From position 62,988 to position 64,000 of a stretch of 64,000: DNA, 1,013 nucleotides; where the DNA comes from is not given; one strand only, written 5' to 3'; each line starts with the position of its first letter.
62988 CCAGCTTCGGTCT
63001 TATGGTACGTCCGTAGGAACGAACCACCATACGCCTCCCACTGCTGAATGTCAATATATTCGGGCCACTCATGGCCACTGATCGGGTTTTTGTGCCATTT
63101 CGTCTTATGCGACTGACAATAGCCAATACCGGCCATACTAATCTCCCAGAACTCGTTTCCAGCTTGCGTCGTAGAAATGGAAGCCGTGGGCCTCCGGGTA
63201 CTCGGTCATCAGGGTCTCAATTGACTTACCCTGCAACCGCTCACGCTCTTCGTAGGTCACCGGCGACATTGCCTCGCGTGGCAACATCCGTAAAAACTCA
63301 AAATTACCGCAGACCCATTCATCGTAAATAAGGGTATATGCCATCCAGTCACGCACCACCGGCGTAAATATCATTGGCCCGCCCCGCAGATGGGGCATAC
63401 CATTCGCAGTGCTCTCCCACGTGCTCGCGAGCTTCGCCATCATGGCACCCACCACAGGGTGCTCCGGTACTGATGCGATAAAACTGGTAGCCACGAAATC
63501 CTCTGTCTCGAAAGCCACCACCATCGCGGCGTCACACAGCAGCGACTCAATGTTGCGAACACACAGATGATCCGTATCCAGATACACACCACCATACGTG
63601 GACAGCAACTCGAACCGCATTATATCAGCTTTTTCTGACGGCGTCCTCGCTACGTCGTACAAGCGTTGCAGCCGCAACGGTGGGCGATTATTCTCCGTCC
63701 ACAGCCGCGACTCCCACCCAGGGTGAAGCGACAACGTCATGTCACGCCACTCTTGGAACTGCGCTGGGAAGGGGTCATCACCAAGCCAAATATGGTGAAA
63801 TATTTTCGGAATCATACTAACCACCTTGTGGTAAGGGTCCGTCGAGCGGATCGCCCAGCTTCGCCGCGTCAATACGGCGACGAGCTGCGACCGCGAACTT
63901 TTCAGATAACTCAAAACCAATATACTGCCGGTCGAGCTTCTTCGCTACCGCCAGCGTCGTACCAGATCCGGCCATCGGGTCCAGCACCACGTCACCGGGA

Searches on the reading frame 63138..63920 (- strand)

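Call 13: search_protein_families(library=phrogs, proteins=[window:63138-63920:-], max_evalue=0.01)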
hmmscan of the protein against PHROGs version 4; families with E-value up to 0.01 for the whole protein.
window:63138-63920:- (260 aa): 2 families
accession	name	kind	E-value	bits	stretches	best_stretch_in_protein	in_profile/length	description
phrog_28262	-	unknown function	4.4e-05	23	1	95-171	66-146/765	-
phrog_3605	-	unknown function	0.0076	17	0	98-169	65-136/262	-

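Call 22: search_protein_families(library=pfam, proteins=[window:63138-63920:-], max_evalue=0.05)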
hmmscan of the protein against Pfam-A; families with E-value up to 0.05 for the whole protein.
window:63138-63920:- (260 aa): 5 families
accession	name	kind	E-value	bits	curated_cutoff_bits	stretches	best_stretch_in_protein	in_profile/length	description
PF04488.21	Gly_transf_sug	-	6.8e-11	43.2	23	1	61-128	10-87/93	Glycosyltransferase sugar-binding region containing DXD motif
PF05704.18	Caps_synth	-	9.6e-06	25.6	24.5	1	96-168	112-192/278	Capsular polysaccharide synthesis protein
PF12919.13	TcdA_TcdB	-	0.0016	18.2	23.6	1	98-119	174-195/382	TcdA/TcdB catalytic glycosyltransferase domain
PF04572.17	Gb3_synth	-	0.0075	16.8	22.3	1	152-254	4-103/131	Alpha 1,4-glycosyltransferase conserved region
PF24720.1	DUF7673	-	0.039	14.4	27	0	84-168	4-84/85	Family of unknown function (DUF7673)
